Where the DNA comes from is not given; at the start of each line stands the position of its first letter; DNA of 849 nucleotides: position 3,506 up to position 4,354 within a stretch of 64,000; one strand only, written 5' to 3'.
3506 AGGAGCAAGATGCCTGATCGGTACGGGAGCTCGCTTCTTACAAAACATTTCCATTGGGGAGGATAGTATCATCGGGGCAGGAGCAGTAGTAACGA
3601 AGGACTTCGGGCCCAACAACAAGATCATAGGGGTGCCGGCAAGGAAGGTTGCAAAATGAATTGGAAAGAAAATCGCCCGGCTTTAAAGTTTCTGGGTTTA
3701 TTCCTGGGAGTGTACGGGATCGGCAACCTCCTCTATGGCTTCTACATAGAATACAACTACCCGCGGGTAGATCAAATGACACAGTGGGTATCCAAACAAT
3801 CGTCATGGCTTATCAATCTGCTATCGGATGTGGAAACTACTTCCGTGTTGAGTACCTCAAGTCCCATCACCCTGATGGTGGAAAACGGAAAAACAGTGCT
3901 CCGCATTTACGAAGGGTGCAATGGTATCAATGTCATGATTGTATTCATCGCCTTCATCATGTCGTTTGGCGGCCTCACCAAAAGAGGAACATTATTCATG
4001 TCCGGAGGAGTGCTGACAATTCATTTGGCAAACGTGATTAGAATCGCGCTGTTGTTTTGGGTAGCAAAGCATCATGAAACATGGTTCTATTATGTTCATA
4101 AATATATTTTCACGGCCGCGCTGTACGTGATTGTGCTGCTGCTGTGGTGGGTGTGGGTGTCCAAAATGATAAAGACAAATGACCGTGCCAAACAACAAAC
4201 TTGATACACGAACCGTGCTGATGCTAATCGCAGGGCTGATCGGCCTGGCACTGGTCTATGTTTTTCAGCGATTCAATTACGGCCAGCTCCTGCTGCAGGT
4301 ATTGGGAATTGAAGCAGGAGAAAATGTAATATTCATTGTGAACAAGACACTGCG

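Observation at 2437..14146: Exosortase F pair embedded in a PglC/PglD/PglE/PglF-type amino-sugar operon together with a giant T9SS adhesin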

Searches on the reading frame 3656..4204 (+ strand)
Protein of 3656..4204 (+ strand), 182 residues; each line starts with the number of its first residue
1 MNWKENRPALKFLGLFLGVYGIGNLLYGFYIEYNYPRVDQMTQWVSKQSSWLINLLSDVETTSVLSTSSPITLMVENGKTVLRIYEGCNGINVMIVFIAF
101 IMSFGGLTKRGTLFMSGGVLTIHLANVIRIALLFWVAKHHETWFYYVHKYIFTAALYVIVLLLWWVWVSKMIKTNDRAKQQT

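Call 3: search_protein_families(library=ncbifam, proteins=[window:3656-4204:+], max_evalue=0.01)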
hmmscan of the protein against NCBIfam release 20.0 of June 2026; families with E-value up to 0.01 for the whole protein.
window:3656-4204:+ (182 aa): 11 families
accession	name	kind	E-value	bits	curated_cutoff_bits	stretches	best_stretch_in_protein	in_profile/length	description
TIGR04128.1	exoso_Fjoh_1448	exception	3.1e-36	125.2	90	1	4-171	3-172/174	exosortase family protein XrtF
NF046081.1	exosort_XrtX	exception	2.3e-29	102.5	170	1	7-174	2-165/168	exosortase X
TIGR04178.1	exo_archaeo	signature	1.1e-14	54.5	23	1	83-168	2-94/97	exosortase/archaeosortase family protein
NF046083.1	exosort_XrtY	exception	1.6e-14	54.2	160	1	15-168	24-168/168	exosortase Y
TIGR04177.1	exosort_XrtH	exception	9.7e-14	51.7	86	1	75-169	60-153/158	exosortase H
TIGR04300.1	exosort_XrtM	exception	1.5e-10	41.7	125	1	75-168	48-140/150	exosortase family protein XrtM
TIGR04144.1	archaeo_VPXXXP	exception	3.6e-09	36.7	150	1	10-173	2-155/156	archaeosortase B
TIGR03110.1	exosort_Gpos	exception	2.8e-08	33.9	102.75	1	37-171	46-180/187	exosortase family protein XrtG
TIGR04175.1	archaeo_artD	exception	9.8e-07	28.9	125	1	63-175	36-146/150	archaeosortase D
TIGR04124.1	archaeo_artE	exception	6.1e-06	26.4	95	1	67-165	48-148/153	archaeosortase family protein ArtE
NF045528.1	heimosortase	equivalog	0.0081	16.2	130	0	61-153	66-157/199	heimdallarchaeosortase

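Call 4: search_protein_families(library=pfam, proteins=[window:3656-4204:+], max_evalue=0.01)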
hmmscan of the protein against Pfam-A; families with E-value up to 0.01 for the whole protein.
window:3656-4204:+ (182 aa): 1 family
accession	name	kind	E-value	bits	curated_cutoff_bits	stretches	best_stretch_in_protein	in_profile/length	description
PF09721.15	Exosortase_EpsH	-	2.7e-07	30.7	25.7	1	34-167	119-251/254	Transmembrane exosortase (Exosortase_EpsH)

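Call 17: find_homologous_proteins(query=window:3656-4204:+, max_evalue=0.001)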
Query window:3656-4204:+ (182 aa): 216 proteins with E <= 0.001 among 250 candidates; the best 120 are listed.
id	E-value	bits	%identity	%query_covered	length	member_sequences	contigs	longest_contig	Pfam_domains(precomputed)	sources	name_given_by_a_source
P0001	1.1e-116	405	100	100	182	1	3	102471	PF09721.16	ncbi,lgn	-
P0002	9.5e-102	356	88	100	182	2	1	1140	PF09721.16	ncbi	-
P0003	1.1e-99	350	86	100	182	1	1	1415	PF09721.16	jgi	jgi:exosortase family protein XrtF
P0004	2.8e-99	348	86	99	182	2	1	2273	PF09721.16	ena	-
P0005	9.8e-98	343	84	100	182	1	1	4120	PF09721.16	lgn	-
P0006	4.5e-95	335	83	100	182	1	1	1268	PF09721.16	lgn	-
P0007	1.6e-93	330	80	100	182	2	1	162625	PF09721.16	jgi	-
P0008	4.6e-88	312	76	99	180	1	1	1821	PF09721.16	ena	-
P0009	6.7e-88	311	74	100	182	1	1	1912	PF09721.16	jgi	jgi:exosortase family protein XrtF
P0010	1.6e-80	287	70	99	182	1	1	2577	PF09721.16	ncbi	-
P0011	3.7e-79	283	70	99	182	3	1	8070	PF09721.16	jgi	jgi:exosortase family protein XrtF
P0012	4.6e-79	283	73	97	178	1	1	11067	PF09721.16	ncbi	-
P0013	1.6e-77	277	68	99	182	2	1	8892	PF09721.16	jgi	jgi:exosortase family protein XrtF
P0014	3.2e-77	277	67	99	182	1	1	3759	PF09721.16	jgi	jgi:exosortase family protein XrtF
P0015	7.9e-77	275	65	100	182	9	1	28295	-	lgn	-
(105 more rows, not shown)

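Call 19: find_related_loci(query=A1, collection=genome_contigs, flank=10000)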
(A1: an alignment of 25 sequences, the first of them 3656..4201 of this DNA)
Query A1 (182 aa) in genome_contigs; peptide patterns used: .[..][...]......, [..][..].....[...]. (x = any residue, [..] = any of these).
353 stretches matched a pattern; 268 encode a relative of the query (tblastn E <= 1e-3); the best 80 are kept; 80 distinct loci.
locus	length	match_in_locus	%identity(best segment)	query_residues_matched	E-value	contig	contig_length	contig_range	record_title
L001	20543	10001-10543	67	1-181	8e-83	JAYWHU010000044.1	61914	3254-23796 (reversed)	MAG: Cyclobacteriaceae bacterium isolate GLR80_GL56_UP_1_concoct_81 GLR80_GL56_UP_1_concoct_81_43, whole genome shotgun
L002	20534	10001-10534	67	1-180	6e-79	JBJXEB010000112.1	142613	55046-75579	MAG: Cyclobacteriaceae bacterium isolate P.bin.40 k127_1549976, whole genome shotgun sequence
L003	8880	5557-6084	57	1-176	7e-69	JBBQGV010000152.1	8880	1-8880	MAG: Chitinophagales bacterium isolate Co_metawrap_942 Cmw_942_k141_3102687_length_8880_cov_19.9913, whole genome shotgu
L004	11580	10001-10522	57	1-174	6e-66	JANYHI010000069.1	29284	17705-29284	MAG: Cytophagales bacterium isolate GL140_1_metabinner_4 GL140_1_k141_1613469, whole genome shotgun sequence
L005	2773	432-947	48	4-179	2e-51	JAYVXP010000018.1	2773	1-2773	MAG: Bacteroidia bacterium isolate GL85_DN_metabat_141 GL85_DN_metabat_141_17, whole genome shotgun sequence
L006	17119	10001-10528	50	4-182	7e-51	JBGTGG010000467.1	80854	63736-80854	MAG: Cyclobacteriaceae bacterium isolate JTS-RE21 k141_8279744, whole genome shotgun sequence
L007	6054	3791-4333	45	4-182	4e-51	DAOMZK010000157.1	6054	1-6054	MAG TPA_asm: Cyclobacteriaceae bacterium isolate AMR_MDS_5602 NODE_3166_length_6054_cov_5.369562, whole genome shotgun s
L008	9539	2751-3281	47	3-182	2e-50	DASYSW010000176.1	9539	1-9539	MAG TPA_asm: Chitinophagaceae bacterium isolate SMAG_U4549 k141_668788, whole genome shotgun sequence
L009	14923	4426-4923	49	4-170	2e-50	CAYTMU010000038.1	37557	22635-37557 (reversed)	MAG TPA_asm: uncultured Roseivirgaceae bacterium isolate SRP344714_co1_332 genome assembly, contig: NODE_2239_length_375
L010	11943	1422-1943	47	3-180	1e-49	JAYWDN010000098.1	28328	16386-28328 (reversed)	MAG: Bacteroidota bacterium isolate GL95_UP_metabinner_1 GL95_UP_metabinner_1_97, whole genome shotgun sequence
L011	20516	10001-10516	49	7-179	3e-45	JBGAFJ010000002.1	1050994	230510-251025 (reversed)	MAG: Cyclobacteriaceae bacterium isolate MAG_MBR_H125.45 MBRH125-45_opera_contig_19, whole genome shotgun sequence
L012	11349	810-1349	44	1-181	6e-49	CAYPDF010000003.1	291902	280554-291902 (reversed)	MAG TPA_asm: uncultured Ohtaekwangia sp. isolate binchicken_co351_92 genome assembly, contig: NODE_15_length_291902_cov_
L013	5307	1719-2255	47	4-180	5e-49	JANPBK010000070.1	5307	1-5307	MAG: Cyclobacteriaceae bacterium isolate VAR_78_metabat_93 VAR_78_k141_2529053, whole genome shotgun sequence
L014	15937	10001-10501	48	4-171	1e-48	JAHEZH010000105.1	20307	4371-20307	MAG: Flammeovirgaceae bacterium isolate nzgw147 NODE_2507_length_20308_cov_3.140883, whole genome shotgun sequence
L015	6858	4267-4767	48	4-171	2e-48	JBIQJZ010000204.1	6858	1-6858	MAG: Flammeovirgaceae bacterium isolate mag.108f NODE_11773_length_6858, whole genome shotgun sequence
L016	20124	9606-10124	47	5-181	9e-48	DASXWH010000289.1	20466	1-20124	MAG TPA_asm: Ohtaekwangia sp. isolate SMAG_U4766 k141_231322, whole genome shotgun sequence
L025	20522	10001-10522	45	4-176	6e-46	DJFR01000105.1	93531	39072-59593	MAG TPA_asm: Flammeovirgaceae bacterium UBA5867 UBA5867_contig_5651, whole genome shotgun sequence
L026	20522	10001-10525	43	4-179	3e-46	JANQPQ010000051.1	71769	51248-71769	MAG: Cyclobacteriaceae bacterium isolate IP29b_bin.169 k99_484238, whole genome shotgun sequence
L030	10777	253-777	44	3-180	1e-45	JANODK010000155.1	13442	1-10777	MAG: Chryseolinea sp. isolate VAR_17_metabat_144 VAR_17_k141_3837546, whole genome shotgun sequence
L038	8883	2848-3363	44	4-182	2e-44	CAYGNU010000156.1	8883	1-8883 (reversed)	MAG TPA_asm: uncultured Roseivirgaceae bacterium isolate ERP117304_co1_21 genome assembly, contig: NODE_7052_length_8883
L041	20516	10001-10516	44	5-178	4e-44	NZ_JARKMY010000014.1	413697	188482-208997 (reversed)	Chryseolinea sp. H1M3-3 velvet_auto_127_14, whole genome shotgun sequence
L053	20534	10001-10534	40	4-182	7e-44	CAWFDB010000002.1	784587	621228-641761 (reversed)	MAG: uncultured Bacteroidetes bacterium isolate MFD04716.bin.2.173 genome assembly, contig: contig_16992, whole genome s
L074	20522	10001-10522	43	4-180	3e-42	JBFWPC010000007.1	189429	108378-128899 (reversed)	MAG: Cyclobacteriaceae bacterium isolate CA_2019_TPBF_150 NODE_729_length_189429_cov_10.670231_TPBF, whole genome shotgu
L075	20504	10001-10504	42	4-171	5e-42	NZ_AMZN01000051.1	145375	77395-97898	Fulvivirga imtechensis AK7 contig51, whole genome shotgun sequence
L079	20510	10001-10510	43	1-171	7e-42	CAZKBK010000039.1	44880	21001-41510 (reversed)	MAG TPA_asm: uncultured Roseivirgaceae bacterium isolate SRP263527_co2_232 genome assembly, contig: NODE_575_length_4488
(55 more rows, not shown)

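Call 32: search_protein_families(library=pfam, proteins=[L011:12142-18036:+, L025:12171-16946:+, L075:12153-17222:+, L009:5415-10562:+], max_evalue=0.001)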
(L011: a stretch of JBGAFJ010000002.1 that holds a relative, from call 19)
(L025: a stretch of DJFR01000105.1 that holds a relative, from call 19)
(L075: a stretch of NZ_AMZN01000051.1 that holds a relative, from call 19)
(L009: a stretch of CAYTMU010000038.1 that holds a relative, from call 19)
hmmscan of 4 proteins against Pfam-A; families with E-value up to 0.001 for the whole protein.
L011:12142-18036:+ (1964 aa): 2 families
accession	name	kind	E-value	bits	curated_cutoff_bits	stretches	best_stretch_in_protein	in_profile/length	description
PF19081.6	Ig_7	-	3.3e-17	63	27.3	1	1730-1809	6-83/84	Ig-like domain CHU_C associated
PF18962.6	Por_Secre_tail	-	1.3e-08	35.4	27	1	1889-1960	1-73/75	Secretion system C-terminal sorting domain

L025:12171-16946:+ (1591 aa): 1 family
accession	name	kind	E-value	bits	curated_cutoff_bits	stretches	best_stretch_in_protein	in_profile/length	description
PF18962.6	Por_Secre_tail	-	2.1e-09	37.9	27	1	1513-1586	1-74/75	Secretion system C-terminal sorting domain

L075:12153-17222:+ (1689 aa): 2 families
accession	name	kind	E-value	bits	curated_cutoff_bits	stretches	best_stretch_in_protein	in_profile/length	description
PF19081.6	Ig_7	-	9.5e-11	42.3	27.3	1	1456-1530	8-80/84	Ig-like domain CHU_C associated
PF18962.6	Por_Secre_tail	-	2.2e-05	25.1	27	1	1614-1680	1-67/75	Secretion system C-terminal sorting domain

L009:5415-10562:+ (1715 aa): 2 families
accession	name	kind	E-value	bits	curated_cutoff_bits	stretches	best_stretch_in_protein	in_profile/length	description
PF19081.6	Ig_7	-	2.1e-13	50.8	27.3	1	1486-1560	8-83/84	Ig-like domain CHU_C associated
PF18962.6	Por_Secre_tail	-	1.9e-08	34.9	27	1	1640-1713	1-74/75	Secretion system C-terminal sorting domain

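Call 35: search_protein_representatives(protein=window:3656-4201:+)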
Query: 182 residues. Proteins with E-value up to 0.001 (for the whole library): 1279; up to 1e-10: 234; up to 1e-30: 10. The best 150 are listed.
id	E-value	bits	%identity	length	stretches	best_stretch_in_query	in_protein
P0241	2.1e-46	174.4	51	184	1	4-171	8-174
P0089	1.1e-42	162.3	46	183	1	3-175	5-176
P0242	2.4e-40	154.6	42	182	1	4-174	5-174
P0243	1.0e-38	149.3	47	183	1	6-171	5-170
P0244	6.9e-37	143.4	41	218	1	4-173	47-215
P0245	9.5e-37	142.9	46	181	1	5-175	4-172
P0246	1.1e-35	139.5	41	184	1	5-174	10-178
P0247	4.4e-34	134.2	40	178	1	1-171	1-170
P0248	6.2e-34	133.7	96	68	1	115-181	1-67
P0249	2.5e-31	125.3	41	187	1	4-172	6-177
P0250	2.5e-30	122.0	39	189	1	3-174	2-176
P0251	2.7e-30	121.8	39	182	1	7-173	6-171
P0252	2.8e-30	121.8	35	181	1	4-176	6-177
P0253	3.1e-30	121.7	38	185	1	6-174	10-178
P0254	3.2e-29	118.4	48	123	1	63-170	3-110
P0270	3.4e-25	105.2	32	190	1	4-177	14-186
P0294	5.1e-21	91.6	31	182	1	4-170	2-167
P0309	5.7e-19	85.0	31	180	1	1-175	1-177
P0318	1.1e-17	80.7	26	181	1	7-172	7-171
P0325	9.6e-17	77.7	31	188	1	4-173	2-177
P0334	2.5e-16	76.3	26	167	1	7-175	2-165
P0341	1.1e-15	74.3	35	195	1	72-175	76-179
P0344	3.0e-15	72.8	27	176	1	10-179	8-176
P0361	3.5e-14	69.3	28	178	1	5-174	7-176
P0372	8.1e-14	68.2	29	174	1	10-169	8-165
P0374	1.0e-13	67.8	29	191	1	7-171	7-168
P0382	2.7e-13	66.5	25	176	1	6-174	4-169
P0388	3.9e-13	65.9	30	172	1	7-172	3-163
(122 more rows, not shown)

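Call 36: search_protein_families(library=ncbifam, proteins=[P0252, P0270, P0294, P0309, P0318, P0334, P0344, P0361, P0372, P0382], max_evalue=0.00001)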
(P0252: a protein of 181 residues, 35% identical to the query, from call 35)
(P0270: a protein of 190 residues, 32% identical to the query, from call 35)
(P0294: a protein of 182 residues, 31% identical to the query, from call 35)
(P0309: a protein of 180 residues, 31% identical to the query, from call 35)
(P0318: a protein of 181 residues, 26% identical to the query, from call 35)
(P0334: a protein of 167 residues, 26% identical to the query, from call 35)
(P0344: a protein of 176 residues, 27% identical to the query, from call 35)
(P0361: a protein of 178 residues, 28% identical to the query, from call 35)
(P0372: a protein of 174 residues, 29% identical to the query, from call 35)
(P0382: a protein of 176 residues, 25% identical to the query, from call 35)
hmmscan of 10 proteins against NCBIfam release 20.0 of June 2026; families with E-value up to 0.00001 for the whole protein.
P0252 (181 aa): 6 families
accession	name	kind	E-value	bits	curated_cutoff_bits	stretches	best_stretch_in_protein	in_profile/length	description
TIGR04128.1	exoso_Fjoh_1448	exception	2.2e-37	128.9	90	1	5-172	2-172/174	exosortase family protein XrtF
NF046081.1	exosort_XrtX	exception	6.1e-26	91.3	170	1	10-175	3-165/168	exosortase X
TIGR04177.1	exosort_XrtH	exception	6.9e-13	48.9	86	1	14-174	3-157/158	exosortase H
TIGR04178.1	exo_archaeo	signature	1.3e-12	47.8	23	1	84-169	2-94/97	exosortase/archaeosortase family protein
NF046083.1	exosort_XrtY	exception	2.3e-09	37.4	160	1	10-169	3-168/168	exosortase Y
TIGR04124.1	archaeo_artE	exception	1.5e-06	28.3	95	0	75-170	56-149/153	archaeosortase family protein ArtE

P0270 (190 aa): 9 families
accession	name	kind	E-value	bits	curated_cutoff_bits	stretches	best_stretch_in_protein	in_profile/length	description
TIGR04128.1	exoso_Fjoh_1448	exception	1.6e-33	116.3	90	1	13-179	2-171/174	exosortase family protein XrtF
NF046081.1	exosort_XrtX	exception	7.2e-31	107.3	170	1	17-183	2-165/168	exosortase X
NF046083.1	exosort_XrtY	exception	7.9e-18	64.9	160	1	24-176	23-167/168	exosortase Y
TIGR04177.1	exosort_XrtH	exception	3.6e-14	53.1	86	1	21-179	2-154/158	exosortase H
TIGR04178.1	exo_archaeo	signature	2.1e-11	43.9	23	1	91-176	1-93/97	exosortase/archaeosortase family protein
TIGR04175.1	archaeo_artD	exception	1.5e-07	31.5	125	1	89-179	53-141/150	archaeosortase D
TIGR04300.1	exosort_XrtM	exception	5.5e-07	30.1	125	1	83-177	47-140/150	exosortase family protein XrtM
TIGR03110.1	exosort_Gpos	exception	2e-06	27.8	102.75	1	96-184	93-184/187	exosortase family protein XrtG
NF033464.1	cyanoexo_CrtC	exception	7.2e-06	25.8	225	1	22-173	120-267/278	cyanoexosortase C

P0294 (182 aa): 8 families
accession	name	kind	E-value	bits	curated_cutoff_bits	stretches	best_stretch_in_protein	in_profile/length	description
NF046081.1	exosort_XrtX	exception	6e-34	117.4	170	1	6-171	3-165/168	exosortase X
TIGR04128.1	exoso_Fjoh_1448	exception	8.4e-32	110.8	90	1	1-166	2-170/174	exosortase family protein XrtF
TIGR04177.1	exosort_XrtH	exception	3.5e-13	49.8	86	1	24-168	14-155/158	exosortase H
TIGR04178.1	exo_archaeo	signature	2.8e-12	46.8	23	1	80-167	2-94/97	exosortase/archaeosortase family protein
NF046083.1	exosort_XrtY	exception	2.3e-09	37.3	160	1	43-164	53-167/168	exosortase Y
TIGR04144.1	archaeo_VPXXXP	exception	3e-07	30.5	150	1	21-164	7-149/156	archaeosortase B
NF033464.1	cyanoexo_CrtC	exception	1.4e-06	28.1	225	1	37-165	146-271/278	cyanoexosortase C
TIGR04124.1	archaeo_artE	exception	2.1e-06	27.8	95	1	31-162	22-147/153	archaeosortase family protein ArtE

P0309 (180 aa): 7 families
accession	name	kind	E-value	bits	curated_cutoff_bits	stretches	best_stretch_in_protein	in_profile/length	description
TIGR04128.1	exoso_Fjoh_1448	exception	7.8e-52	176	90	1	3-173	2-172/174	exosortase family protein XrtF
NF046081.1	exosort_XrtX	exception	2.5e-25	89.3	170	1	8-177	3-166/168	exosortase X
TIGR04178.1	exo_archaeo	signature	5.3e-12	45.9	23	1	86-171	3-95/97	exosortase/archaeosortase family protein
TIGR04177.1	exosort_XrtH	exception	1.5e-11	44.5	86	1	16-170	3-152/158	exosortase H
NF046083.1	exosort_XrtY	exception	2.4e-09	37.3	160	1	48-170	53-168/168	exosortase Y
TIGR04124.1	archaeo_artE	exception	5.8e-07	29.7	95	1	83-171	62-149/153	archaeosortase family protein ArtE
TIGR04144.1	archaeo_VPXXXP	exception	2.8e-06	27.4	150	1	15-172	3-152/156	archaeosortase B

P0318 (181 aa): 7 families
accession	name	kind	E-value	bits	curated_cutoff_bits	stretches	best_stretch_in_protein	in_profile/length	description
TIGR04128.1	exoso_Fjoh_1448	exception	2.7e-25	89.6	90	1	7-169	6-171/174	exosortase family protein XrtF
NF046081.1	exosort_XrtX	exception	2.1e-19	70.1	170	1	7-170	2-162/168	exosortase X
TIGR04177.1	exosort_XrtH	exception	3.3e-13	49.9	86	1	11-168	2-153/158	exosortase H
TIGR04178.1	exo_archaeo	signature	1.3e-12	47.8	23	1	82-165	2-90/97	exosortase/archaeosortase family protein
TIGR04300.1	exosort_XrtM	exception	1.4e-11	45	125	1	80-171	54-148/150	exosortase family protein XrtM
NF046083.1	exosort_XrtY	exception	7.1e-07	29.3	160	1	73-162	75-163/168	exosortase Y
TIGR04124.1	archaeo_artE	exception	4.1e-06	26.9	95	1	78-168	60-149/153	archaeosortase family protein ArtE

P0334 (167 aa): 7 families
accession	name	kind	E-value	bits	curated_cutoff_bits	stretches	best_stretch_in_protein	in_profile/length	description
TIGR04128.1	exoso_Fjoh_1448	exception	4.8e-27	95.3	90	1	3-162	7-173/174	exosortase family protein XrtF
NF046081.1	exosort_XrtX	exception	2.6e-23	82.8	170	1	3-165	3-166/168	exosortase X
TIGR04178.1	exo_archaeo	signature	5.7e-14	52.2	23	1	72-161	1-95/97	exosortase/archaeosortase family protein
TIGR04177.1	exosort_XrtH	exception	9.9e-11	41.9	86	1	6-162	2-156/158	exosortase H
TIGR04300.1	exosort_XrtM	exception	3.7e-10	40.4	125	1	65-167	48-150/150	exosortase family protein XrtM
NF046083.1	exosort_XrtY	exception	2.7e-07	30.6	160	0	5-158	5-168/168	exosortase Y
TIGR04144.1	archaeo_VPXXXP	exception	7.6e-06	26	150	1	11-163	4-155/156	archaeosortase B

P0344 (176 aa): 6 families
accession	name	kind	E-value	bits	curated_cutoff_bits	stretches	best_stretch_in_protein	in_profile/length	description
TIGR04128.1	exoso_Fjoh_1448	exception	2.8e-27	96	90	1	4-167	5-171/174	exosortase family protein XrtF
NF046081.1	exosort_XrtX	exception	8.4e-26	90.9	170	1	9-168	6-162/168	exosortase X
TIGR04178.1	exo_archaeo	signature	3.6e-13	49.6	23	1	80-165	2-92/97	exosortase/archaeosortase family protein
TIGR04177.1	exosort_XrtH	exception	5e-13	49.3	86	1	34-168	26-155/158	exosortase H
TIGR04300.1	exosort_XrtM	exception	8.4e-11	42.5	125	1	78-171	54-147/150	exosortase family protein XrtM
NF046083.1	exosort_XrtY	exception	5.1e-10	39.5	160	1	15-164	25-167/168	exosortase Y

P0361 (178 aa): 5 families
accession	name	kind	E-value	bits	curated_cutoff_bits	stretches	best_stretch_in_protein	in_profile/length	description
TIGR04128.1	exoso_Fjoh_1448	exception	4.6e-56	189.7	90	1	4-175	1-174/174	exosortase family protein XrtF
NF046081.1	exosort_XrtX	exception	1.7e-23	83.4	170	1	10-176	3-165/168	exosortase X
TIGR04124.1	archaeo_artE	exception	5.4e-12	46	95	1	76-171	56-149/153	archaeosortase family protein ArtE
TIGR04178.1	exo_archaeo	signature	8.1e-12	45.3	23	1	85-171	2-95/97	exosortase/archaeosortase family protein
TIGR04177.1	exosort_XrtH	exception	1e-09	38.6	86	1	19-172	4-154/158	exosortase H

P0372 (174 aa): 6 families
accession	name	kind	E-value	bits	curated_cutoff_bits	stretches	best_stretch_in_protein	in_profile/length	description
TIGR04128.1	exoso_Fjoh_1448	exception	1.1e-35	123.4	90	1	8-165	9-170/174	exosortase family protein XrtF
NF046081.1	exosort_XrtX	exception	6.2e-21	75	170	1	7-168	4-163/168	exosortase X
TIGR04177.1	exosort_XrtH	exception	1e-09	38.6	86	1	10-167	3-155/158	exosortase H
TIGR04124.1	archaeo_artE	exception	1.1e-09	38.5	95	1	20-168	9-152/153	archaeosortase family protein ArtE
TIGR04178.1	exo_archaeo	signature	2.3e-09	37.4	23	1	78-164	1-94/97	exosortase/archaeosortase family protein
NF046083.1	exosort_XrtY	exception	8.3e-08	32.3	160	1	7-164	4-168/168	exosortase Y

P0382 (176 aa): 10 families
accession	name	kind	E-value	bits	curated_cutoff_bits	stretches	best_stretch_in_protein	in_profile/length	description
NF046081.1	exosort_XrtX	exception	9.6e-63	211.1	170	1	5-170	2-166/168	exosortase X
TIGR04128.1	exoso_Fjoh_1448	exception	1.4e-25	90.5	90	1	4-168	5-174/174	exosortase family protein XrtF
NF046083.1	exosort_XrtY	exception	8.1e-19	68.1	160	1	25-163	35-168/168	exosortase Y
TIGR04177.1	exosort_XrtH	exception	8.7e-15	55.1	86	1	48-165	36-154/158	exosortase H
TIGR04178.1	exo_archaeo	signature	2e-14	53.6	23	1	78-163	2-94/97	exosortase/archaeosortase family protein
TIGR04175.1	archaeo_artD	exception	1.5e-07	31.5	125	1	61-165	40-141/150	archaeosortase D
NF033464.1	cyanoexo_CrtC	exception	1.1e-06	28.4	225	1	49-145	154-254/278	cyanoexosortase C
TIGR04144.1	archaeo_VPXXXP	exception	1.5e-06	28.2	150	1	47-167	33-154/156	archaeosortase B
TIGR04300.1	exosort_XrtM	exception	1.8e-06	28.5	125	1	46-164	23-145/150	exosortase family protein XrtM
NF033505.2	paceosortase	exception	2e-06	28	80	1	60-166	42-148/167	pacearchaeosortase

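Call 37: find_encoding_contigs(protein=P0294, flank=10000, max_places=4)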
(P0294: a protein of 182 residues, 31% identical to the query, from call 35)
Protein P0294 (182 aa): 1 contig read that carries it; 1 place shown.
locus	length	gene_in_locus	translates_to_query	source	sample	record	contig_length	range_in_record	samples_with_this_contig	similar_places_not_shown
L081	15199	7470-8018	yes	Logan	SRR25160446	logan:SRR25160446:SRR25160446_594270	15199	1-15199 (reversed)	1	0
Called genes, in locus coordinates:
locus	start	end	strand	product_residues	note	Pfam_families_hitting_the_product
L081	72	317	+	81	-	-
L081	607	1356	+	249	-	PF05711:TylF, PF13578:Methyltransf_24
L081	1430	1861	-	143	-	PF10504:DUF2452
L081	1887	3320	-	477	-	PF01425:Amidase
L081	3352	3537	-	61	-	PF02416:TatA_B_E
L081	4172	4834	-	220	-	PF04264:YceI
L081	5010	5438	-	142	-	PF01220:DHquinase_II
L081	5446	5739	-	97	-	PF05258:DciA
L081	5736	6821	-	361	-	PF02463:SMC_N, PF13175:AAA_15, PF13476:AAA_23, PF13304:AAA_21 (weak)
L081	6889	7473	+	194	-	PF00117:GATase, PF07722:Peptidase_C26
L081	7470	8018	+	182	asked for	PF09721:Exosortase_EpsH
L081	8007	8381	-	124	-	PF01195:Pept_tRNA_hydro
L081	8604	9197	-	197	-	PF01386:Ribosomal_L25p, PF14693:Ribosomal_TL5_C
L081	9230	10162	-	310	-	PF13793:Pribosyltran_N, PF00156:Pribosyltran, PF14572:Pribosyl_synth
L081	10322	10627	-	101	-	PF00085:Thioredoxin, PF00578:AhpC-TSA (weak), PF13098:Thioredoxin_2, PF13728:TraF (weak), PF13905:Thioredoxin_8 (weak)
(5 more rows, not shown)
